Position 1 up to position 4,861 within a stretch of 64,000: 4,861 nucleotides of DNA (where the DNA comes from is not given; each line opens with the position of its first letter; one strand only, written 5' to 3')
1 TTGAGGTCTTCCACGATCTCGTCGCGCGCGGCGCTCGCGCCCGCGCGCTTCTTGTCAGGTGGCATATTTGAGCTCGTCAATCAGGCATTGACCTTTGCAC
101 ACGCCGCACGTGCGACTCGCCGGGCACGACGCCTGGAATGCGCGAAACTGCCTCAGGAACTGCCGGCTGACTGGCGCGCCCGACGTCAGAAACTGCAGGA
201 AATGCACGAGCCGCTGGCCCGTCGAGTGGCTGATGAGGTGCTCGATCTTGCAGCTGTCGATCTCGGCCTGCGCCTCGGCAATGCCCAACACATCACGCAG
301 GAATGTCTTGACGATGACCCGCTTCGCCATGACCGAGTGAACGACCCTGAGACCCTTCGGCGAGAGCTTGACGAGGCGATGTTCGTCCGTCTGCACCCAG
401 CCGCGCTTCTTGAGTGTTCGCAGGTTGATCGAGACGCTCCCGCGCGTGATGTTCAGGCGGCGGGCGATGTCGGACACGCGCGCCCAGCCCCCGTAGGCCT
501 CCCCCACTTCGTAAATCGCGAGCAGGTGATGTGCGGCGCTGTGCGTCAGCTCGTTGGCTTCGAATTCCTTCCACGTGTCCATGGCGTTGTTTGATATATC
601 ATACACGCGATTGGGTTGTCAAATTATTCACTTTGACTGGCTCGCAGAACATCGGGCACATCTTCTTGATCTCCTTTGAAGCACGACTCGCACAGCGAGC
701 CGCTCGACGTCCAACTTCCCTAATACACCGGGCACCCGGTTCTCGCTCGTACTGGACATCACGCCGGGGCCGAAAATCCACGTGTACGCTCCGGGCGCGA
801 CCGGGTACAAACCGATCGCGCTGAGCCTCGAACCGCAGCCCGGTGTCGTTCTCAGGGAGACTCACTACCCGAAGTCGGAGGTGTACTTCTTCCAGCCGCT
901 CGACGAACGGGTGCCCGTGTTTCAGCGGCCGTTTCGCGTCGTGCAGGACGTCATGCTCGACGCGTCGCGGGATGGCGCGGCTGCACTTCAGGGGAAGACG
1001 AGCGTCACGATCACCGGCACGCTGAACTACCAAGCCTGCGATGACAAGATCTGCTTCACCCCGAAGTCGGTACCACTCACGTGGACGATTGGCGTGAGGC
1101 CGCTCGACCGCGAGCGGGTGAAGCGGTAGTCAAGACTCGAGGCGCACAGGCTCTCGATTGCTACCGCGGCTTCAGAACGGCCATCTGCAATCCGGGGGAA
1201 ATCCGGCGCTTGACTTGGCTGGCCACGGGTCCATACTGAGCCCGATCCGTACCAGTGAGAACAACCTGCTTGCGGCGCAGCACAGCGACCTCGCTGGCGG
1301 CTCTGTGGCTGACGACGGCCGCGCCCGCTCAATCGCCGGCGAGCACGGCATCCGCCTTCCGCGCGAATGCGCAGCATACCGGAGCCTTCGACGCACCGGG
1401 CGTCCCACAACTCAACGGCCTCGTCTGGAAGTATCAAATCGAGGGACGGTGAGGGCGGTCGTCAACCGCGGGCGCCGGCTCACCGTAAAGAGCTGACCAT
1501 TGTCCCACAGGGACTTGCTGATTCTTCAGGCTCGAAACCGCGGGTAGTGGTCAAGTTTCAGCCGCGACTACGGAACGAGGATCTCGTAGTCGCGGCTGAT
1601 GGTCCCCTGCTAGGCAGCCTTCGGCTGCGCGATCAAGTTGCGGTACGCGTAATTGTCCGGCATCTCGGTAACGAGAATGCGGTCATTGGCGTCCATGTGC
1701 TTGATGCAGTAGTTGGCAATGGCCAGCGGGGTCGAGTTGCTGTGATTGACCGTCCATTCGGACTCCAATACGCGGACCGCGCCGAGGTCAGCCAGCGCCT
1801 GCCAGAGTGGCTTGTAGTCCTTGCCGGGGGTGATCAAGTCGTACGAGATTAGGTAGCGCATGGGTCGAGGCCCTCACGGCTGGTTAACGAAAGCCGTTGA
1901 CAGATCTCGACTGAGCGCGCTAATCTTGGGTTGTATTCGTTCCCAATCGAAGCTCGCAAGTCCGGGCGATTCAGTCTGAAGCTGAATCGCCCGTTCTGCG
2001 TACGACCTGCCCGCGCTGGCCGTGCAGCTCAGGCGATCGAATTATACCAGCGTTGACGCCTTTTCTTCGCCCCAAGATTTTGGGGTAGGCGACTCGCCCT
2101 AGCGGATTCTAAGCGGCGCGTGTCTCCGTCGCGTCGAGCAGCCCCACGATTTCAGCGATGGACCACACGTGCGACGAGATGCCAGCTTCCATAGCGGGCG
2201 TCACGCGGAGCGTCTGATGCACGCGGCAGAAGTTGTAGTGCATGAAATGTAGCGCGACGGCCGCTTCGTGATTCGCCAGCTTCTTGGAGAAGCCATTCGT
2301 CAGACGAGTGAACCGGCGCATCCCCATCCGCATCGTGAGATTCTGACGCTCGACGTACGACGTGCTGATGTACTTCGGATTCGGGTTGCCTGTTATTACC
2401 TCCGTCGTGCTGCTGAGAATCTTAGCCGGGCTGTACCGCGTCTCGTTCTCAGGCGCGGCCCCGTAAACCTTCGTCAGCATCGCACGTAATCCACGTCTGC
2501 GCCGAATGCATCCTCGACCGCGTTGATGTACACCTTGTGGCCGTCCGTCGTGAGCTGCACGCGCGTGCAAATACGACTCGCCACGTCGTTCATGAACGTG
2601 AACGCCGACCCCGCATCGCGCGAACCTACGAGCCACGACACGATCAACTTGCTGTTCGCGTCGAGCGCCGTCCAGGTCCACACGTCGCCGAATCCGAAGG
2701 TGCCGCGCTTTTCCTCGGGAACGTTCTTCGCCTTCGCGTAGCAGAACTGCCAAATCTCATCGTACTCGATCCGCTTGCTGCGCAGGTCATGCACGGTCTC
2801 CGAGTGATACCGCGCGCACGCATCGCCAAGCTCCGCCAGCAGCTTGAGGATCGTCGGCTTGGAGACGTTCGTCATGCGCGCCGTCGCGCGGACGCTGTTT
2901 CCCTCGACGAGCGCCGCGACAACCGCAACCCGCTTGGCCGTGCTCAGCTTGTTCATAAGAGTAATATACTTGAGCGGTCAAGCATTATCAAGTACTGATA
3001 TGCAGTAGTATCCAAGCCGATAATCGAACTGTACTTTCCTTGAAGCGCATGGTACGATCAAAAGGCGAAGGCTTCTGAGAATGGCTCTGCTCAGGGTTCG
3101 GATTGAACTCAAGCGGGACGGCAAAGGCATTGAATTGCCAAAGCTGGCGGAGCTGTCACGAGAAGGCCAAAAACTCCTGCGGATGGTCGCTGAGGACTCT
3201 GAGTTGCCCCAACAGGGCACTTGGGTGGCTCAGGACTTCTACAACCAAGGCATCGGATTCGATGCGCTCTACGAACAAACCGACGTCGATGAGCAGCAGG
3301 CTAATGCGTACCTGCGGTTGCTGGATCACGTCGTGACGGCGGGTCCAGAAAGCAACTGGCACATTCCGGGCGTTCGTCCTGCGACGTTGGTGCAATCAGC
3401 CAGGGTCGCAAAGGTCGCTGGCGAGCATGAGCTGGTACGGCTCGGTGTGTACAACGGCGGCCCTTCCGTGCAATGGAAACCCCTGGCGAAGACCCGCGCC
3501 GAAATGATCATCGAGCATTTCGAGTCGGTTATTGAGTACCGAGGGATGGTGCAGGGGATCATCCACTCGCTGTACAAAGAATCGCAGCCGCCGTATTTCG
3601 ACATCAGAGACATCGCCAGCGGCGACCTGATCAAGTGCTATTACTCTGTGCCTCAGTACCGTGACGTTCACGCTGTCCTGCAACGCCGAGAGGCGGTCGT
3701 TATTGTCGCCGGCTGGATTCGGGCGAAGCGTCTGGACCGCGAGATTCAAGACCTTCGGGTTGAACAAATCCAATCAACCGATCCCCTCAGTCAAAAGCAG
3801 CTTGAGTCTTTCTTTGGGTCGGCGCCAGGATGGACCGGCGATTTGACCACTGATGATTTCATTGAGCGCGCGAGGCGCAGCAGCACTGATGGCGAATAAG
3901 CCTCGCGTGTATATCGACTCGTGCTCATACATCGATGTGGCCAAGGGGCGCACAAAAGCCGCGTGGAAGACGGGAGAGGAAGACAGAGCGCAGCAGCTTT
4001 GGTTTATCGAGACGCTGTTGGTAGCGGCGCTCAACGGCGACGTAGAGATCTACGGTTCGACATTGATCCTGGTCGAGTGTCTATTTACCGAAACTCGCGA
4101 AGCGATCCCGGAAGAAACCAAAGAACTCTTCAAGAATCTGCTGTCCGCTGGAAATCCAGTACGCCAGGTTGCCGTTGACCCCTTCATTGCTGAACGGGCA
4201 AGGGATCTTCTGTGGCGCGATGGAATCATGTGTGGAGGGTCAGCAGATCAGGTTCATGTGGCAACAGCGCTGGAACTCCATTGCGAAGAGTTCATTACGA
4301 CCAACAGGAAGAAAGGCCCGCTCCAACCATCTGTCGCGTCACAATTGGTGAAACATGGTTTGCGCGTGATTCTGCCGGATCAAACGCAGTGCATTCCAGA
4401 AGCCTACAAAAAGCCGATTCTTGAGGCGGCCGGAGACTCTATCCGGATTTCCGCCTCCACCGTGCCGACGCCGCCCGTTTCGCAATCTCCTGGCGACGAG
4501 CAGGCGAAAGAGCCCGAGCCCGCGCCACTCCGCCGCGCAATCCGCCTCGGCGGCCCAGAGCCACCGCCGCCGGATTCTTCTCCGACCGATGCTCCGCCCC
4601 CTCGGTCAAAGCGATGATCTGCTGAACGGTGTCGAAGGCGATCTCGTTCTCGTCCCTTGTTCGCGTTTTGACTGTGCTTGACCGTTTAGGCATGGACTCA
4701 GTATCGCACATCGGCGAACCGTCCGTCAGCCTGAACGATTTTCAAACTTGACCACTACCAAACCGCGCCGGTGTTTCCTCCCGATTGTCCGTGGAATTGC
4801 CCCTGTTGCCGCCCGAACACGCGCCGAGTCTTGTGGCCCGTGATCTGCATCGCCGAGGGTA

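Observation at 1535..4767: Cargo-carrying IS1-family-like transposon with perfect TIRs and an intact 8-bp target-site duplication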

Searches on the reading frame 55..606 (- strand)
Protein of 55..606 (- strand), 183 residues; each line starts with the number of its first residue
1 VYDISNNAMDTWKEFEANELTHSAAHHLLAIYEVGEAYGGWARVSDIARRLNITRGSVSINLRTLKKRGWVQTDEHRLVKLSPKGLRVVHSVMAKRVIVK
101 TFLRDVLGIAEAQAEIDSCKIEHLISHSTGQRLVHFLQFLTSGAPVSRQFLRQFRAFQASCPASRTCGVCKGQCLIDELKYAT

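Call 49: find_encoding_contigs(protein=window:55-606:-, flank=7000, max_places=6)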
Protein window:55-606:- (183 aa): no gene with exactly this product is on record in the collection.

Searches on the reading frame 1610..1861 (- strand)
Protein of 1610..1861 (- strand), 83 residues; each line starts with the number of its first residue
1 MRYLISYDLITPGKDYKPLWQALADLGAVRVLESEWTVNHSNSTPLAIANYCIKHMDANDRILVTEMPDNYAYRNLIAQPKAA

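Call 6: search_protein_families(library=pfam, proteins=[window:1610-1861:-], max_evalue=0.1)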
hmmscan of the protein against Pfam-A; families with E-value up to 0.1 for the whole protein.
window:1610-1861:- (83 aa): 1 family
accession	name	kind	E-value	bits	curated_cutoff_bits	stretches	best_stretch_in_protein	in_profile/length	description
PF09827.14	CRISPR_Cas2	-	0.031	14.9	23.8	1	1-71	1-70/74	CRISPR associated protein Cas2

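Call 11: search_protein_families(library=ncbifam, proteins=[window:1613-1861:-], max_evalue=0.1)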
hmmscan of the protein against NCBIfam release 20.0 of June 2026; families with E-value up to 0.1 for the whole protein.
seq(83 aa): 1 family
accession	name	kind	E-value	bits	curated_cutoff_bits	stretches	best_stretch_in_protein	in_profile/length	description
TIGR01573.1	cas2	equivalog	0.031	14.5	24.5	1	1-73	1-76/96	CRISPR-associated endonuclease Cas2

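Call 12: search_protein_families(library=padloc, proteins=[window:1613-1861:-], max_evalue=0.1)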
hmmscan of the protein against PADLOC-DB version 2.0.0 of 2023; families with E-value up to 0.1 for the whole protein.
seq(83 aa): 5 families
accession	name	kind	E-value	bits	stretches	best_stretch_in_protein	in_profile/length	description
PDLC02070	Cas2_II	-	0.0014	17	1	1-67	1-66/89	-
PDLC01525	Cas2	-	0.0051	15.5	1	1-79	1-79/90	"CAS-I,CAS-II,CAS-III,CAS-IV,CAS-V,CAS-VI; acquisition_2"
PDLC00935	Cas2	-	0.0083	14.5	1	1-73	1-76/96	CRISPR-associated endonuclease Cas2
PDLC01251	Cas2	-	0.019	13.3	1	1-44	1-42/84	"CAS-I,CAS-II,CAS-III,CAS-IV,CAS-V,CAS-VI; acquisition_2"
PDLC01649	Cas2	-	0.021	13.2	1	1-70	1-68/70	"CAS-I,CAS-II,CAS-III,CAS-IV,CAS-V,CAS-VI; acquisition_2"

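Call 69: search_protein_representatives(protein=window:1610-1861:-)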
Query: 83 residues. Proteins with E-value up to 0.001 (for the whole library): 700; up to 1e-10: 35; up to 1e-30: 1. The best 150 are listed.
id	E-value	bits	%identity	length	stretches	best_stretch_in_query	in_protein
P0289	1.4e-34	133.4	72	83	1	1-83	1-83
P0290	2.1e-24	101.0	63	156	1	1-83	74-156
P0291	2.0e-22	94.7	40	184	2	2-72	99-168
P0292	1.5e-18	82.4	52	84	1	3-83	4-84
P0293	7.6e-15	70.6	46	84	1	1-81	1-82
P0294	8.8e-15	70.4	46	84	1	1-70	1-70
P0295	1.3e-13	66.6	52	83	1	3-74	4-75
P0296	2.3e-13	65.9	57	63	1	1-58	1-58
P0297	2.3e-13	65.8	44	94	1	3-80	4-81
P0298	4.1e-13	65.1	47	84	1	1-68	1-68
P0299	4.2e-13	65.0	53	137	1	2-80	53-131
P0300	4.9e-13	64.8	49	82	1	1-75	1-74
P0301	5.6e-13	64.6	55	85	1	1-78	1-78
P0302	8.2e-13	64.1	45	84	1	1-80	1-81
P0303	8.3e-13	64.1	44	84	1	1-79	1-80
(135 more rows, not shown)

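Call 71: search_solved_structures(query=A3, max_evalue=1, show_alignments=1)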
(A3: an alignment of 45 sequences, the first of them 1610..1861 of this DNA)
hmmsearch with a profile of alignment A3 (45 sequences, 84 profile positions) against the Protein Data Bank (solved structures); distinct sequences matched with E-value up to 1: 2.
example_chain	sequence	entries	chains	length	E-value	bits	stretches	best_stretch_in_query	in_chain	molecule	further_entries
3exc_X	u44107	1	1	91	0.76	13.2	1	1-61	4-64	Uncharacterized protein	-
8vxb_A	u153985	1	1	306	0.93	12.9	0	42-76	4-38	Streptomycin aminoglycoside adenylyltransferase ant(6)-Ib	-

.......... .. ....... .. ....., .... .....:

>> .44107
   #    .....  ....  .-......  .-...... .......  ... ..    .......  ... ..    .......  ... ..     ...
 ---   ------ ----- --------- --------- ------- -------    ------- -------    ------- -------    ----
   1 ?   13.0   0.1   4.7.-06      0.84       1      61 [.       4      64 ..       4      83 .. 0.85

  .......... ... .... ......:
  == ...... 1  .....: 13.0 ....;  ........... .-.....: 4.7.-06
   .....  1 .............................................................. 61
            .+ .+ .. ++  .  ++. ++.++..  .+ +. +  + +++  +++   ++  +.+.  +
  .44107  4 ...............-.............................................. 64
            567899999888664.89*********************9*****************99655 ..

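Call 72: search_protein_families(library=pfam, alignment_id=A3, max_evalue=0.01)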
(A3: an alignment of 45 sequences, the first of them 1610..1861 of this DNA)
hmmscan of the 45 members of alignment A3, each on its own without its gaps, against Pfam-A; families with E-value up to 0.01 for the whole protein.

A. member 1, window:1610-1861:- (83 aa): 0 families

B. families by the number of members that match (of 45 scanned): 3 families
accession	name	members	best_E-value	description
PF09827.14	CRISPR_Cas2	18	1.2e-09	CRISPR associated protein Cas2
PF01527.26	HTH_Tnp_1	1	0.0058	Transposase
PF20229.3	ChrB_N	1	0.0073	Protein ChrB, N-terminal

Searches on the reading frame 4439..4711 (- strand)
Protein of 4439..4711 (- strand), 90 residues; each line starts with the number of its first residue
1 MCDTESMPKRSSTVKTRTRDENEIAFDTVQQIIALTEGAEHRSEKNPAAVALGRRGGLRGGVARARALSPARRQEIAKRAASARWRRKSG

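Call 6: search_protein_families(library=pfam, proteins=[window:4439-4711:-], max_evalue=0.1)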
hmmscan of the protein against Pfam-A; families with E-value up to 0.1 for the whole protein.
window:4439-4711:- (90 aa): 0 families

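Call 11: search_protein_families(library=ncbifam, proteins=[window:4439-4711:-], max_evalue=0.1)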
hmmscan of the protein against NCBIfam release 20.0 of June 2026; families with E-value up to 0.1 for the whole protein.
window:4439-4711:- (90 aa): 0 families

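Call 12: search_protein_families(library=padloc, proteins=[window:4439-4711:-], max_evalue=0.1)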
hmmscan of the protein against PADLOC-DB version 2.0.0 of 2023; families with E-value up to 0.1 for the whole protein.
window:4439-4711:- (90 aa): 0 families

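Call 59: find_homologous_proteins(query=window:4442-4693:-, max_evalue=0.001)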
Query seq(84 aa) (84 aa): 1106 proteins with E <= 0.001 among 1150 candidates; the best 120 are listed.
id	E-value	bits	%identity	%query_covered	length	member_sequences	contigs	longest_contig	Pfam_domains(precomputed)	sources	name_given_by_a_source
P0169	4.5e-44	165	100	100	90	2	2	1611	-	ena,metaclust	metaclust:\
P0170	1.4e-30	122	75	96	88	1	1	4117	-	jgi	jgi:hypothetical protein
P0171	1.9e-29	118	73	98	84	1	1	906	-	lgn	-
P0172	3.5e-28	114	71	98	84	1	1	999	-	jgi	-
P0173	3.5e-27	111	73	98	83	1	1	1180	-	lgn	-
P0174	4.3e-25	105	71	98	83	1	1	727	-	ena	-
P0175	1.2e-24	103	65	100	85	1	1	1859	-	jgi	jgi:hypothetical protein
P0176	5.9e-24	101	68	96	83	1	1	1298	-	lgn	-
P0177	6.6e-24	101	73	54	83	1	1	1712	-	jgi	jgi:hypothetical protein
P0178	7.3e-24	101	65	100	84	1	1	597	-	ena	-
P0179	9.6e-24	100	64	100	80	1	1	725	-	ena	-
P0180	1.0e-23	100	68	95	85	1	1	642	-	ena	-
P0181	2.8e-23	99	71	54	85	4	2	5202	-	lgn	-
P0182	3.9e-23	98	69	76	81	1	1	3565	-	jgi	jgi:hypothetical protein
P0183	4.1e-23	98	68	95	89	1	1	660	-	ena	-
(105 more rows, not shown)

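Call 62: search_solved_structures(query=A2, max_evalue=1)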
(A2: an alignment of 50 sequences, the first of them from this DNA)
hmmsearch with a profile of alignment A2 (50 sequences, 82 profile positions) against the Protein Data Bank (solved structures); distinct sequences matched with E-value up to 1: 2.
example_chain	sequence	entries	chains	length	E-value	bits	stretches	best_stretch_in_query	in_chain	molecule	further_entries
6gwd_G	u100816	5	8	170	0.072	16.7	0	30-60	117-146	iiH5 ALPHAREP | iih5 Alpha Repeating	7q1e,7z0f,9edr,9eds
7unr_J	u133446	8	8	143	0.74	13.4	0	34-70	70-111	50S ribosomal protein L11 | Large ribosomal subunit protein uL10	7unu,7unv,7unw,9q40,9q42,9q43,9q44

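Call 66: predict_structure(alignment_id=A2)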
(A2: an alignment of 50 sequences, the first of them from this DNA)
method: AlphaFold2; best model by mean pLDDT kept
length: 84 residues; sequences in the alignment: 50
mean_pLDDT: 78.1   pTM: 0.35
mean pLDDT of the five models: 78.1, 72.4, 71.8, 71.4, 68.3
residues with pLDDT >= 90: 15; 70-90: 48; 50-70: 20; < 50: 1
segments of 3 or more residues with pLDDT < 50: none
pLDDT, mean of each block of 10 residues (from residue 1): 56 74 84 64 83 81 91 92 78
secondary structure, 60 per line:
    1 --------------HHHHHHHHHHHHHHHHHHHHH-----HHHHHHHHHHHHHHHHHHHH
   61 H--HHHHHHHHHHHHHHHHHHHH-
elements in order: H15-35 H41-61 H64-83

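Call 75: fold_search(model_id=the predicted structure, library=pdb)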
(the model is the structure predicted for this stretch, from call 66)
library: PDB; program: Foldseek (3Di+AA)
matches with E <= 10: 0; with E <= 0.001: 0
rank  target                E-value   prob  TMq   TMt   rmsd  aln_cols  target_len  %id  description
